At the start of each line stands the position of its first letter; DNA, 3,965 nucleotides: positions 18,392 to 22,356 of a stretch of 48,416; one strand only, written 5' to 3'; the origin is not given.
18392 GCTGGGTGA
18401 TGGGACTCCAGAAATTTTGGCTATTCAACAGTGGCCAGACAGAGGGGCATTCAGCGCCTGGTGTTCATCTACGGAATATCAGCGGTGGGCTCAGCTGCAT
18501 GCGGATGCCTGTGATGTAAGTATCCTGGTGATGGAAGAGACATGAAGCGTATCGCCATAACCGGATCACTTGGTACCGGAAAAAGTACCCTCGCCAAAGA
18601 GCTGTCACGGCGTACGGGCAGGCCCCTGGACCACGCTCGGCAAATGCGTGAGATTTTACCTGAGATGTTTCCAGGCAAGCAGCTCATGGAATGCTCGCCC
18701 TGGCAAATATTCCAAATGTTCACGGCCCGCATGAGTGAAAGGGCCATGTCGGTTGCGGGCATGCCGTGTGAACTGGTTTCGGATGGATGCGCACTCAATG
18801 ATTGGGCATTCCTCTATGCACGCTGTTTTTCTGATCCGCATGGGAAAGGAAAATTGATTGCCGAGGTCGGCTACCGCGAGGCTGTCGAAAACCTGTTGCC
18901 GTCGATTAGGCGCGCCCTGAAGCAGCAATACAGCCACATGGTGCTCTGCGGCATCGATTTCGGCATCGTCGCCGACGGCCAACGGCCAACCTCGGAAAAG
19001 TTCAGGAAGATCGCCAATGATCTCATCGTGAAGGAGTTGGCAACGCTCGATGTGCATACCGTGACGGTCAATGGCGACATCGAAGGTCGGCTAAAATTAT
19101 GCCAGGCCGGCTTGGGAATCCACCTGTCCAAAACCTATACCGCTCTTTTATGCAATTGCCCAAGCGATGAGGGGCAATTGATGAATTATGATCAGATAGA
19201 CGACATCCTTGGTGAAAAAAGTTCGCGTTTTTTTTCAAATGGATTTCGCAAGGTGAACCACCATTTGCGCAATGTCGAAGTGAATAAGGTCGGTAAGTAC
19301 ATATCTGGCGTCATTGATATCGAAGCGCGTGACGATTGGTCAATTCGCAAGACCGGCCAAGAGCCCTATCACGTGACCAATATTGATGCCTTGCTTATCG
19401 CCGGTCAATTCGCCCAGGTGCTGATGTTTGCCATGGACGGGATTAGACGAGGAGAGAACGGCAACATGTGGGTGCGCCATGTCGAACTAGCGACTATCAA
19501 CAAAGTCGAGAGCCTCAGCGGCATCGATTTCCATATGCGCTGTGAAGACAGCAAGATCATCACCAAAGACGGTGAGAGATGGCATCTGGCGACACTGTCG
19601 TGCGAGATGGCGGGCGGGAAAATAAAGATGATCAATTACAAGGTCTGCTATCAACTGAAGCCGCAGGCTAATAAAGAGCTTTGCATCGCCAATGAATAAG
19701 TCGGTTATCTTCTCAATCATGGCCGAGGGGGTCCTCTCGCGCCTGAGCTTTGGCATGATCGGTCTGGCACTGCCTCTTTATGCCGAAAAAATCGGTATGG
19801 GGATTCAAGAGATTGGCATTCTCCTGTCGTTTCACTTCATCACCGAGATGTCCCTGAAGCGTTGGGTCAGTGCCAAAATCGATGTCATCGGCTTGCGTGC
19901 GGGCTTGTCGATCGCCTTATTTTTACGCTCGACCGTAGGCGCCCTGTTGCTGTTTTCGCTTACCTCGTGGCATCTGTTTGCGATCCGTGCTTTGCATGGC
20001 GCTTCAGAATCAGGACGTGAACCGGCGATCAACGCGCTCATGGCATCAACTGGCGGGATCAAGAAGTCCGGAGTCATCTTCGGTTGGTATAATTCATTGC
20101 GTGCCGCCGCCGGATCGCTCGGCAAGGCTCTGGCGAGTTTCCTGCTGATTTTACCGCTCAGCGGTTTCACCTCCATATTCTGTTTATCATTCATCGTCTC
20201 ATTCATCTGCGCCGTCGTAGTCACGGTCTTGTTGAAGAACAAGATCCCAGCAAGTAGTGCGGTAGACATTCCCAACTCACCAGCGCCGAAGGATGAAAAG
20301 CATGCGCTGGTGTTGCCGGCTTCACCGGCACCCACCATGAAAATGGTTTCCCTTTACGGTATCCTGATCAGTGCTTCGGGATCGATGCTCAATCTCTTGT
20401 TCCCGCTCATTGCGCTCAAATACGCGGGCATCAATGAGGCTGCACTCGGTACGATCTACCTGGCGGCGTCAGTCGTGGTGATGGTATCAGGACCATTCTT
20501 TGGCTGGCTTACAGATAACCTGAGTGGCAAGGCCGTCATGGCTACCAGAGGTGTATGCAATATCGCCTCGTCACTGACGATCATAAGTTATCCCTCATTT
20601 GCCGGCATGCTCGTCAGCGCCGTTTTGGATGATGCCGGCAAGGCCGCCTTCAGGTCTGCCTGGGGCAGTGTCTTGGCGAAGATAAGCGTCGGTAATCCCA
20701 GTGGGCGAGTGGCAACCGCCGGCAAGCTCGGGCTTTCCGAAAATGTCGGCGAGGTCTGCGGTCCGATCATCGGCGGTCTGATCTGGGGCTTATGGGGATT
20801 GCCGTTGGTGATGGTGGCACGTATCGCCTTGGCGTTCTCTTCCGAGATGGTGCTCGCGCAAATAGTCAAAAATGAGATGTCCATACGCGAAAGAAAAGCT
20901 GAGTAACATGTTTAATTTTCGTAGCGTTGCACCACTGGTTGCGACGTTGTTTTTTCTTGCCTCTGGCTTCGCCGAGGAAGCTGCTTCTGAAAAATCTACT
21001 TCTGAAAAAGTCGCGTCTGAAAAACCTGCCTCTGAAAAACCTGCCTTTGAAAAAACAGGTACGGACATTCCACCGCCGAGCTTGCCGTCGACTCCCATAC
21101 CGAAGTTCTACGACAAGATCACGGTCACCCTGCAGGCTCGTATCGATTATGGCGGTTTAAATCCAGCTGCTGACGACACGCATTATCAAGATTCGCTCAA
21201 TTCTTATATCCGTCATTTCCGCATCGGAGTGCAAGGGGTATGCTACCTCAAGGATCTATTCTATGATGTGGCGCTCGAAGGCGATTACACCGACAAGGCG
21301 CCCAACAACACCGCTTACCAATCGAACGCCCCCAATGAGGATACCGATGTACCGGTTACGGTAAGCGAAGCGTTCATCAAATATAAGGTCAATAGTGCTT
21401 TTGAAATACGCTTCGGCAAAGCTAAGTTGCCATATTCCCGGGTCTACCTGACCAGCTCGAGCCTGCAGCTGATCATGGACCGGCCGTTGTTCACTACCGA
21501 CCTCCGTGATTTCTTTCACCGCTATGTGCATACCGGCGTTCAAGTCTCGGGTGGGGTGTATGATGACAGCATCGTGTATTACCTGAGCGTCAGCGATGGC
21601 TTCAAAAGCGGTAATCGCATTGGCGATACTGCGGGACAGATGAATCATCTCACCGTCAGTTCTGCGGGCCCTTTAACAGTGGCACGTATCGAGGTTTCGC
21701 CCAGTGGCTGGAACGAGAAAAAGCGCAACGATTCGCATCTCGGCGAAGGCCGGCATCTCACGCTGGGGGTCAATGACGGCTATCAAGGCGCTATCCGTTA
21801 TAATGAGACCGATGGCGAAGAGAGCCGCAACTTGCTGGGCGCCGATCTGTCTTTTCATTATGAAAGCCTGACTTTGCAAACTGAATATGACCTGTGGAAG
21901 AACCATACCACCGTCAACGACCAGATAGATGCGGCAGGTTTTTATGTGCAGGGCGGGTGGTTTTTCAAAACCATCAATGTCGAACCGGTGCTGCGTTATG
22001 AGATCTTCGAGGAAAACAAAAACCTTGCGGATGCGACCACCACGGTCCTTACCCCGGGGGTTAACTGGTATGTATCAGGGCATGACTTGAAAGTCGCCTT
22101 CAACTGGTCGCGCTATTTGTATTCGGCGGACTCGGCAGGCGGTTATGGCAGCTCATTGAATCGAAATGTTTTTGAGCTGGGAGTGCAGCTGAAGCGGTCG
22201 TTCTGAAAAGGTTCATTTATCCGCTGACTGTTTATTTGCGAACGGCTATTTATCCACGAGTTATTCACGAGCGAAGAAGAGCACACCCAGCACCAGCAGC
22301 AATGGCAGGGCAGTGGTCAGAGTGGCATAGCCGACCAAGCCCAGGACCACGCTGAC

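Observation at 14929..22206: Orphan 7-gene operon: AsnB-like amidotransferase, carrier protein, WbuX-type PP-loop enzyme, DUF1330, P-loop fusion, MFS, porin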

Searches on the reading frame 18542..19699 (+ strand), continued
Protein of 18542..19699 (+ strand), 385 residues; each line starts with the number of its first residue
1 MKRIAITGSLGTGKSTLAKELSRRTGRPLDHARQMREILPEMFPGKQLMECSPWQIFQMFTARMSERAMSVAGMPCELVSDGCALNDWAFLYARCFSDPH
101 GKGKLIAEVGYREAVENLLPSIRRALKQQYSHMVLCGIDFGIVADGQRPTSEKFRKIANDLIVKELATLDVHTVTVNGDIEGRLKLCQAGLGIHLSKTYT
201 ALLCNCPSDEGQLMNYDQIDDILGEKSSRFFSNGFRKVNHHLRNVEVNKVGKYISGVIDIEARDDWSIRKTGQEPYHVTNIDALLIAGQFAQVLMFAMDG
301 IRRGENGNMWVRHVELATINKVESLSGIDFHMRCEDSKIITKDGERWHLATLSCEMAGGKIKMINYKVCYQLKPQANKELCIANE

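Call 87: find_encoding_contigs(protein=P0294, flank=8000, max_places=2)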
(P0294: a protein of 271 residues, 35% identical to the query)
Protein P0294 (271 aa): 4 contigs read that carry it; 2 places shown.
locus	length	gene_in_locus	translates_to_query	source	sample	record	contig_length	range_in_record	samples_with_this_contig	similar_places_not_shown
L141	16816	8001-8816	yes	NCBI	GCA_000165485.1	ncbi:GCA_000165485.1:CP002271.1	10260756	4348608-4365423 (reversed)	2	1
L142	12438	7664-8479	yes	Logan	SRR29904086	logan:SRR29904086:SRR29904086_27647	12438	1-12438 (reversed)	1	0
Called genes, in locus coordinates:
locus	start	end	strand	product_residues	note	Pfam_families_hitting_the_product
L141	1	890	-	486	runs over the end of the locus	PF16808:PKcGMP_CC (weak), PF20042:DUF6444, PF03050:DDE_Tnp_IS66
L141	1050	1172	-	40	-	-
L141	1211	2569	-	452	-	PF17900:Peptidase_M1_N, PF01433:Peptidase_M1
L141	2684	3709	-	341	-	-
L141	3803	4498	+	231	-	PF01425:Amidase (faint)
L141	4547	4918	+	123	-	PF00376:MerR, PF13411:MerR_1, PF09278:MerR-DNA-bind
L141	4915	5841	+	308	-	PF00561:Abhydrolase_1, PF12146:Hydrolase_4, PF12697:Abhydrolase_6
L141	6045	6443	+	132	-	PF01597:GCV_H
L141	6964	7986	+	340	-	PF05655:AvrD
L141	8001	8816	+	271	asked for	PF13521:AAA_28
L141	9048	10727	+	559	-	PF01011:PQQ, PF13360:PQQ_2, PF13570:Beta-prop_ACSF4 (faint), PF13360:PQQ_2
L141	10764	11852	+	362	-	PF01073:3Beta_HSD, PF01370:Epimerase, PF05368:NmrA (weak), PF07993:NAD_binding_4, PF13460:NAD_binding_10, PF16363:GDP_Man_Dehyd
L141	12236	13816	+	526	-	PF00682:HMGL-like, PF22617:HCS_D2, PF08502:LeuA_dimer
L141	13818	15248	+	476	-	PF00330:Aconitase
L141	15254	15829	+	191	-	PF00694:Aconitase_C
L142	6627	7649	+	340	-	PF05655:AvrD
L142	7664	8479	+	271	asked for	PF13521:AAA_28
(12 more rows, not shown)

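Call 88: search_dna_similar(query=window:18542-19699:+, collection=plasmids, mode=protein, max_evalue=0.001, max_rows=15)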
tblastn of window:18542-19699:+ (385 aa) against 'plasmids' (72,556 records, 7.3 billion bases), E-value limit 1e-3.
Records with a match: 17; places in all: 27; records where one place covers at least 80% of the query: 2.
Best place of each record, by identity: <60% 17.
By first word of the organism name: Streptomyces 3; Ralstonia 3; Lactobacillus 3; Lactiplantibacillus 3; Pseudomonas 2; Bacillus 1; Arthrobacter 1; Nocardia 1.
By predicted mobility (MOB-suite, as given by PLSDB): non-mobilizable 8; mobilizable 6; conjugative 3.
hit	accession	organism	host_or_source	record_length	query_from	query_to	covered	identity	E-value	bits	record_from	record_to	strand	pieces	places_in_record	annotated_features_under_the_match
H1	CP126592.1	Bacillus bombysepticus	bacterial isolate,warm, humid forested ...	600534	4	316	74%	33.8%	6e-30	198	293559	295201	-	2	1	AvrD family protein | ATP-binding protein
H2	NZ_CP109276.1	Streptomyces anthocyanicus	-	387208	4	362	86%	27.5%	1e-19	148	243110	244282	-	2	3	AAA family ATPase | AvrD family protein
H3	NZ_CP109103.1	Streptomyces anthocyanicus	-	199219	4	362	86%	27.0%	1e-19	148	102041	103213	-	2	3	AAA family ATPase | AvrD family protein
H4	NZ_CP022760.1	Ralstonia solanacearum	Solanum tuberosum,single cell,Potato ...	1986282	3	298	77%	27.6%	4e-29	126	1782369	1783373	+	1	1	none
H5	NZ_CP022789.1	Ralstonia solanacearum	Solanum tuberosum,single cell,Potato ...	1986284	3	298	77%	27.6%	4e-29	126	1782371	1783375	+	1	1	none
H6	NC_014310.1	Ralstonia solanacearum PSI07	-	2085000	3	298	77%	27.6%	4e-29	126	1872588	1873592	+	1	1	none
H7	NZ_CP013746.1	Arthrobacter alpinus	Permafrost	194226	3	201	52%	31.0%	3e-20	100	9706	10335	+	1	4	AAA family ATPase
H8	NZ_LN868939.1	Nocardia farcinica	not known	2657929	3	184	47%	32.3%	1e-18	95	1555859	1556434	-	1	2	none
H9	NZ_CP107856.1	Streptomyces sp. NBC_00503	-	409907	3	185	48%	31.4%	5e-19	96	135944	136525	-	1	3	ATP-binding protein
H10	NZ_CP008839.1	Lactobacillus gasseri DSM 14869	-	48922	2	198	51%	28.9%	2e-13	80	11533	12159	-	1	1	AAA family ATPase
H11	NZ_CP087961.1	Lactobacillus gasseri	Homo sapiens,Whole organism,urine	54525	2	198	51%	28.9%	2e-13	80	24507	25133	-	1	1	AAA family ATPase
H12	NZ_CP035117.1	Lactiplantibacillus plantarum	cell culture,food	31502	3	185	48%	28.9%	1e-12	77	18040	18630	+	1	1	AAA family ATPase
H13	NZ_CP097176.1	Lactiplantibacillus plantarum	mixed culture,Fermented sausage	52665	3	185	48%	28.9%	1e-12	77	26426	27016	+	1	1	AAA family ATPase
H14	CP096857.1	Lactiplantibacillus plantarum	pure culture,blueberry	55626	3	185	48%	28.9%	1e-12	77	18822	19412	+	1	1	AAA family ATPase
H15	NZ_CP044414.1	Lactobacillus sp. JM1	strain,infant feces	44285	2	158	41%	28.1%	3e-6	57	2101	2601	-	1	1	AAA family ATPase | hypothetical protein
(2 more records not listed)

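Call 89: get_annotated_region(hit=H6, flank=9000)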
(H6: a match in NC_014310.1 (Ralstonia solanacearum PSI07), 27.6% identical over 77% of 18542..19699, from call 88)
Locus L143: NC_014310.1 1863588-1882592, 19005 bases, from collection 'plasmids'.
description: Ralstonia solanacearum PSI07 plasmid mpPSI07, complete sequence
organism: Ralstonia solanacearum PSI07 (NCBI taxid 859657)
taxonomy: Bacteria; Pseudomonadota; Betaproteobacteria; Burkholderiales; Burkholderiaceae; Ralstonia; Ralstonia solanacearum; Ralstonia solanacearum PSI07
host: -; source: -; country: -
typing (MOB-suite, as given by PLSDB): non-mobilizable; replicon rep_cluster_46
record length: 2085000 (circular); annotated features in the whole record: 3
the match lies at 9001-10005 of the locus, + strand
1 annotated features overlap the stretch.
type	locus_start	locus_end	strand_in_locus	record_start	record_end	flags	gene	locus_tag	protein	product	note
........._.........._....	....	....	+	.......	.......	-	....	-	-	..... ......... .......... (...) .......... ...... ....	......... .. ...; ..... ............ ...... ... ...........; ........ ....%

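Call 92: search_protein_families(library=pfam, proteins=[L143:8926-9687:+, L143:9736-10605:+, L143:10621-11319:+, L143:6841-7827:+, L143:5234-6448:-, L143:7740-8627:-, L143:11527-12354:-, L143:13983-14858:-], max_evalue=0.001)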
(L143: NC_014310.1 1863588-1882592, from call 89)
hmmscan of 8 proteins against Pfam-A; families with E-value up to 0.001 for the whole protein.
L143:8926-9687:+ (253 aa): 1 family
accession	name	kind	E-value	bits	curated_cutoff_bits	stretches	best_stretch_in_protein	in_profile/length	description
PF13521.12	AAA_28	-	5.7e-11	43.3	27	1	26-217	1-164/164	AAA domain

L143:9736-10605:+ (289 aa): 1 family
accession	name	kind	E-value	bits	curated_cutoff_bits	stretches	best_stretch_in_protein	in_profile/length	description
PF05655.16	AvrD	-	1.3e-34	120.5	25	2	195-288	236-330/331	Pseudomonas avirulence D protein (AvrD)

L143:10621-11319:+ (232 aa): 4 families
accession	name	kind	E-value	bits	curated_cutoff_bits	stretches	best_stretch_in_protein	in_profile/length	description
PF13419.12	HAD_2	-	8.8e-38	130.6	23.8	1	17-197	2-178/178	Haloacid dehalogenase-like hydrolase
PF00702.32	Hydrolase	-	2.2e-30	106.9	26.4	1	14-191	2-191/191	haloacid dehalogenase-like hydrolase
PF13242.12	Hydrolase_like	-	1e-10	41.8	22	1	153-220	3-73/75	HAD-hyrolase-like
PF12710.13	HAD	-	2.4e-06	28.5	27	1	16-187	1-188/189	haloacid dehalogenase-like hydrolase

L143:6841-7827:+ (328 aa): 3 families
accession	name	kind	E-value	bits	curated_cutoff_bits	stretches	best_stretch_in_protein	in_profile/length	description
PF13340.11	DUF4096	-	1.9e-22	79.7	34.3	1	58-131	1-75/76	Putative transposase of IS4/5 family (DUF4096)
PF01609.27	DDE_Tnp_1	-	3.3e-20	73.1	23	1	149-315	4-195/200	Transposase DDE domain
PF13586.12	DDE_Tnp_1_2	-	0.00027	21.8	29.2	1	259-319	27-83/86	Transposase DDE domain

L143:5234-6448:- (404 aa): 1 family
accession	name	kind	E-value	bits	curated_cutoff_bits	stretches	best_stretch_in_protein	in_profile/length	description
PF13479.12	AAA_24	-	1e-09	39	27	1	276-338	3-59/195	AAA domain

L143:7740-8627:- (295 aa): 0 families

L143:11527-12354:- (275 aa): 4 families
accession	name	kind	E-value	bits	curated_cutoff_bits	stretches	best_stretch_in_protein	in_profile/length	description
PF13683.12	rve_3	-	1.6e-31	108.3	26.5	1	189-255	1-67/67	Integrase core domain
PF00665.32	rve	-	2e-23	83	32.6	1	104-201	2-102/102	Integrase core domain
PF13276.12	HTH_21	-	7.7e-13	48.9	28.1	1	36-90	4-60/60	HTH-like domain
PF13333.12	rve_2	-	3.9e-05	24.1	22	1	208-258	1-51/56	Integrase core domain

L143:13983-14858:- (291 aa): 0 families

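Call 103: get_annotated_region(hit=H2, flank=7000)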
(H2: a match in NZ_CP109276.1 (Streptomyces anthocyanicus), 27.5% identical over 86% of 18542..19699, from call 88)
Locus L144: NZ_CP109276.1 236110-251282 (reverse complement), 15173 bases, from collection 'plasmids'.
description: Streptomyces anthocyanicus strain NBC 01636 plasmid unnamed1, complete sequence
organism: Streptomyces anthocyanicus (NCBI taxid 68174)
taxonomy: Bacteria; Actinomycetota; Actinomycetes; Kitasatosporales; Streptomycetaceae; Streptomyces; Streptomyces anthocyanicus
host: -; source: -; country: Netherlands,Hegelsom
typing (MOB-suite, as given by PLSDB): non-mobilizable; replicon rep_cluster_1910
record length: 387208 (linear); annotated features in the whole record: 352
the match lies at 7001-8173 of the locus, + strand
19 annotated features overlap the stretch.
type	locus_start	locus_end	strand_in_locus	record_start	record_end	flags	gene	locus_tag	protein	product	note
CDS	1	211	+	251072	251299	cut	-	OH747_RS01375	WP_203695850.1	hypothetical protein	-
CDS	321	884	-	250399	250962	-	-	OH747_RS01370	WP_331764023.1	epimerase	-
CDS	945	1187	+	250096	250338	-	-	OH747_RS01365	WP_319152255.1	hypothetical protein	-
CDS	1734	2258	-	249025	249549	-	-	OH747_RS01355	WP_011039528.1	flavin reductase family protein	-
CDS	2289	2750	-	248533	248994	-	-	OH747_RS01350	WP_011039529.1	nuclear transport factor 2 family protein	-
CDS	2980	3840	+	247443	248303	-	-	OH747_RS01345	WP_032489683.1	helix-turn-helix transcriptional regulator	-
CDS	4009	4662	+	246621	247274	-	-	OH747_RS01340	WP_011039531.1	NADPH-dependent F420 reductase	-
CDS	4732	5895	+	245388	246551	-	-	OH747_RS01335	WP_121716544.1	NADH:flavin oxidoreductase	-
CDS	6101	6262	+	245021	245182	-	-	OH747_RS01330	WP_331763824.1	hypothetical protein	-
CDS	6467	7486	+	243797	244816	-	-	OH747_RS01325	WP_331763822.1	AvrD family protein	-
CDS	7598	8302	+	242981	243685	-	-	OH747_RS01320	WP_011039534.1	AAA family ATPase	-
CDS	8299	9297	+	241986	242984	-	-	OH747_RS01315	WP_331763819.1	beta-ketoacyl-ACP synthase III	GO:0006633 - fatty acid biosynthetic process [Evidence IEA]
CDS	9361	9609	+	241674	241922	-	-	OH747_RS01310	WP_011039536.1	acyl carrier protein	-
CDS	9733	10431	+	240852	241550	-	-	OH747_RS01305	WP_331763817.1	HAD-IB family hydrolase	GO:0008152 - metabolic process [Evidence IEA]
CDS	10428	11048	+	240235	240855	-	-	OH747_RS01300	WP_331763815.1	ATP-binding protein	-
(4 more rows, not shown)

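Call 109: search_protein_families(library=padloc, proteins=[window:18542-19699:+], max_evalue=0.001)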
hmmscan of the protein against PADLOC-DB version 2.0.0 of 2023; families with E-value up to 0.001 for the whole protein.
window:18542-19699:+ (385 aa): 0 families

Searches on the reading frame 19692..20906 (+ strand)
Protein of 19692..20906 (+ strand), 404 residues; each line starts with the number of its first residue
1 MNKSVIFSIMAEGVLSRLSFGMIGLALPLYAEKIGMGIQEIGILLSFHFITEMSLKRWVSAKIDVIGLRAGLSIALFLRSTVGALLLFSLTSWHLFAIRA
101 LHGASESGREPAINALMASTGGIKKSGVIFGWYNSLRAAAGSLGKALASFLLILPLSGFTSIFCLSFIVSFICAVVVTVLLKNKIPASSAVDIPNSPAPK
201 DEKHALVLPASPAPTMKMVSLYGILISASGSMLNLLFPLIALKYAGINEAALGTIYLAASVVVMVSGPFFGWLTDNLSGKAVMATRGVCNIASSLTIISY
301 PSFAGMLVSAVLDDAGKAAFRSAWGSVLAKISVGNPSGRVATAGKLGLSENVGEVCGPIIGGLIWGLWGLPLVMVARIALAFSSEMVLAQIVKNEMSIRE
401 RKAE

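Call 4: search_protein_families(library=pfam, proteins=[window:19692-20906:+], max_evalue=0.01)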
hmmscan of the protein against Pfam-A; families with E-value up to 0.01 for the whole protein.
window:19692-20906:+ (404 aa): 1 family
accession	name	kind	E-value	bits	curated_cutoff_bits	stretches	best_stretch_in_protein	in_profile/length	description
PF07690.21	MFS_1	-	5e-25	88.6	33.4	2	14-190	6-181/347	Major Facilitator Superfamily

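Call 5: search_protein_families(library=ncbifam, proteins=[window:19692-20906:+], max_evalue=0.01)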
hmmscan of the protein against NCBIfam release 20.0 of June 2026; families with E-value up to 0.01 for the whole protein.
window:19692-20906:+ (404 aa): 3 families
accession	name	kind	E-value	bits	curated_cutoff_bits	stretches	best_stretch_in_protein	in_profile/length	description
TIGR00881.1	2A0104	subfamily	7.3e-09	35.1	407.75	1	25-184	16-174/379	phosphoglycerate transporter protein PgtP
TIGR00880.1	2_A_01_02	superfamily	1.1e-07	32.1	131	1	257-382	5-130/141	multidrug resistance protein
TIGR00893.1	2A0114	subfamily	2.2e-06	26.9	395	1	28-369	18-375/399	D-galactonate transporter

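Call 109: search_protein_families(library=padloc, proteins=[window:19692-20906:+], max_evalue=0.001)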
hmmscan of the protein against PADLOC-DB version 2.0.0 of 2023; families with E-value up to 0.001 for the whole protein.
window:19692-20906:+ (404 aa): 0 families

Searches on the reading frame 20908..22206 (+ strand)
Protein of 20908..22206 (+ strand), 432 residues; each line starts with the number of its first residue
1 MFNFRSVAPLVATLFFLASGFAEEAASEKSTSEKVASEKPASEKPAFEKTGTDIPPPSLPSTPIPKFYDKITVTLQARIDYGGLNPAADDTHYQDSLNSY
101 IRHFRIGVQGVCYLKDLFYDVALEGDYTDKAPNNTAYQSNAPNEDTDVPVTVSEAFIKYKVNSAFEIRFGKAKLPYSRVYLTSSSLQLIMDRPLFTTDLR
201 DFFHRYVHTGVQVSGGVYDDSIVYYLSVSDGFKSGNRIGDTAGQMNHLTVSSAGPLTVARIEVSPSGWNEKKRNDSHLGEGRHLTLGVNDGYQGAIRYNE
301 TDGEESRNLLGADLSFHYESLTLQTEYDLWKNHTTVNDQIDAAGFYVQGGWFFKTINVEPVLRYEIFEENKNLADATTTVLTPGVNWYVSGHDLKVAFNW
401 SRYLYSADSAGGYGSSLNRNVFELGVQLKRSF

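Call 4: search_protein_families(library=pfam, proteins=[window:20908-22206:+], max_evalue=0.01)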
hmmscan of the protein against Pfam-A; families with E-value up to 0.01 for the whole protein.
window:20908-22206:+ (432 aa): 1 family
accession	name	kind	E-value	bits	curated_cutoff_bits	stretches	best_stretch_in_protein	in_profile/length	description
PF07396.17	Porin_O_P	-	1.5e-28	100.6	20.9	1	72-427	2-367/370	Phosphate-selective porin O and P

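Call 5: search_protein_families(library=ncbifam, proteins=[window:20908-22206:+], max_evalue=0.01)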
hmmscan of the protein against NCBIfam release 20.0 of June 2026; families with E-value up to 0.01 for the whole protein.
window:20908-22206:+ (432 aa): 1 family
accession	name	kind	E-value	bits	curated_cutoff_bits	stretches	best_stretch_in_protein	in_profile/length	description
NF040900.1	porin_ExtI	equivalog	4.6e-17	61.9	150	1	91-412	60-383/403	selenite/tellurite reduction operon porin ExtI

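Call 109: search_protein_families(library=padloc, proteins=[window:20908-22206:+], max_evalue=0.001)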
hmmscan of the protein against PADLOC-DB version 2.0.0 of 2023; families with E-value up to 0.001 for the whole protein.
window:20908-22206:+ (432 aa): 0 families
